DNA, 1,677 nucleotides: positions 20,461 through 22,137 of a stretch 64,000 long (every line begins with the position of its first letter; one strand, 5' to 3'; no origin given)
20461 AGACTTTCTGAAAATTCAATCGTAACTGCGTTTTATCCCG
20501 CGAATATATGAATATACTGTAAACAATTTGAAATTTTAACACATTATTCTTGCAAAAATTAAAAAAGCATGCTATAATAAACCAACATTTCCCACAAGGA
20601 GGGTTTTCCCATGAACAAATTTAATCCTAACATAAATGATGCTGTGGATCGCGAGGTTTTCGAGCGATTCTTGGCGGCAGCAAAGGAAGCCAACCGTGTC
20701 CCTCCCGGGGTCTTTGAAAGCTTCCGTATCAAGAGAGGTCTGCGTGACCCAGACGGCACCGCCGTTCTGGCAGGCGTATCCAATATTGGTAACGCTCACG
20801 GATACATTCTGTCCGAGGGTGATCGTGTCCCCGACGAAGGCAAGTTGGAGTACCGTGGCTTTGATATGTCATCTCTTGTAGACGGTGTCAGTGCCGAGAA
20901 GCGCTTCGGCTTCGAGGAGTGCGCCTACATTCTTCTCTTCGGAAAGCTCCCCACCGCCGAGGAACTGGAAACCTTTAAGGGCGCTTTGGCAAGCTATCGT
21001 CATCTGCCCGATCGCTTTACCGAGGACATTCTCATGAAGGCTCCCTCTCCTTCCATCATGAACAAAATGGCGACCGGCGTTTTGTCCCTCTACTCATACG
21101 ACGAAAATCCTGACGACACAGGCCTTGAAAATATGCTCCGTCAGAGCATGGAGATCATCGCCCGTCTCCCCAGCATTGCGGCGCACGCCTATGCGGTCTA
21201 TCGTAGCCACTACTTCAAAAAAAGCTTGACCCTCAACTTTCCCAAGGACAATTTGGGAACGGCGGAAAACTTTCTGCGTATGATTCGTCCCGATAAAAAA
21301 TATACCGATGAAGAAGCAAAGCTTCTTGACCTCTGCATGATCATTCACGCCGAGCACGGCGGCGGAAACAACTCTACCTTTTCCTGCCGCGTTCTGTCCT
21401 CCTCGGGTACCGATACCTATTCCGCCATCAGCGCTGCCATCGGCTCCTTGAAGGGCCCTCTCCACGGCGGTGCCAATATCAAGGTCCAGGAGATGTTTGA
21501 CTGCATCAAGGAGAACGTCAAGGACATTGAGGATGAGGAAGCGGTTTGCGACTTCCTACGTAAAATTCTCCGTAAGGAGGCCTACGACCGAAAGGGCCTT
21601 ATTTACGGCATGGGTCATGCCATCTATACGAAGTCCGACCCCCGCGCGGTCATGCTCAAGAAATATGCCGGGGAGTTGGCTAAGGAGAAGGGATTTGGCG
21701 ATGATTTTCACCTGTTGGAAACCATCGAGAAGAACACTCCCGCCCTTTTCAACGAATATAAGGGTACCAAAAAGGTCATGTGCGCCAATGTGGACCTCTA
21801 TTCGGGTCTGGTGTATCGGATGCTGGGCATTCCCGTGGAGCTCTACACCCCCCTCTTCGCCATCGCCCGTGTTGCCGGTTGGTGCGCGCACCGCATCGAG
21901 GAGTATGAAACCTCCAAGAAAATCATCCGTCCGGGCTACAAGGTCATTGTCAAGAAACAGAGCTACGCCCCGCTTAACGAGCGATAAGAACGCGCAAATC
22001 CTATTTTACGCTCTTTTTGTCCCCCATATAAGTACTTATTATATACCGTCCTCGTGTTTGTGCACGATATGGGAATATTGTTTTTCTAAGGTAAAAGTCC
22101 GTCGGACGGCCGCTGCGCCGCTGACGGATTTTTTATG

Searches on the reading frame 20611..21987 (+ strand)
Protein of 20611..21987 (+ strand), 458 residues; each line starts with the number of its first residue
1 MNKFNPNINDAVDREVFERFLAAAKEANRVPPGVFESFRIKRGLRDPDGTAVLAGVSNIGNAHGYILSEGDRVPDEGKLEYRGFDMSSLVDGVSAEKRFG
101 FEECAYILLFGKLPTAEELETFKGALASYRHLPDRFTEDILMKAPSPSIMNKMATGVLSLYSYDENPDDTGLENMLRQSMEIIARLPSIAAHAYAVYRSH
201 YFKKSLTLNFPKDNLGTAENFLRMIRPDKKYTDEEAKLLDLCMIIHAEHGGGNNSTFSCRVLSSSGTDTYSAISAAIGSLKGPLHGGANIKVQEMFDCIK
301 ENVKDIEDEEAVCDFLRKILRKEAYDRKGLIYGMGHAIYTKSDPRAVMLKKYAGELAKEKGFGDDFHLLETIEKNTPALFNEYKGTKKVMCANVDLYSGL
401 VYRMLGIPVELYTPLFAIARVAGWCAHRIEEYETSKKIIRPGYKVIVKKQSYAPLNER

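Call 26: search_protein_families(library=pfam, proteins=[window:20611-21987:+])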
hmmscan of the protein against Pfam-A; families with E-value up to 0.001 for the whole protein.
window:20611-21987:+ (458 aa): 1 family
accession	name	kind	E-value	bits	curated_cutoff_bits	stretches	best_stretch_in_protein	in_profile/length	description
PF00285.26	Citrate_synt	-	2.6e-114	382.4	27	1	74-441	17-356/357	Citrate synthase, C-terminal domain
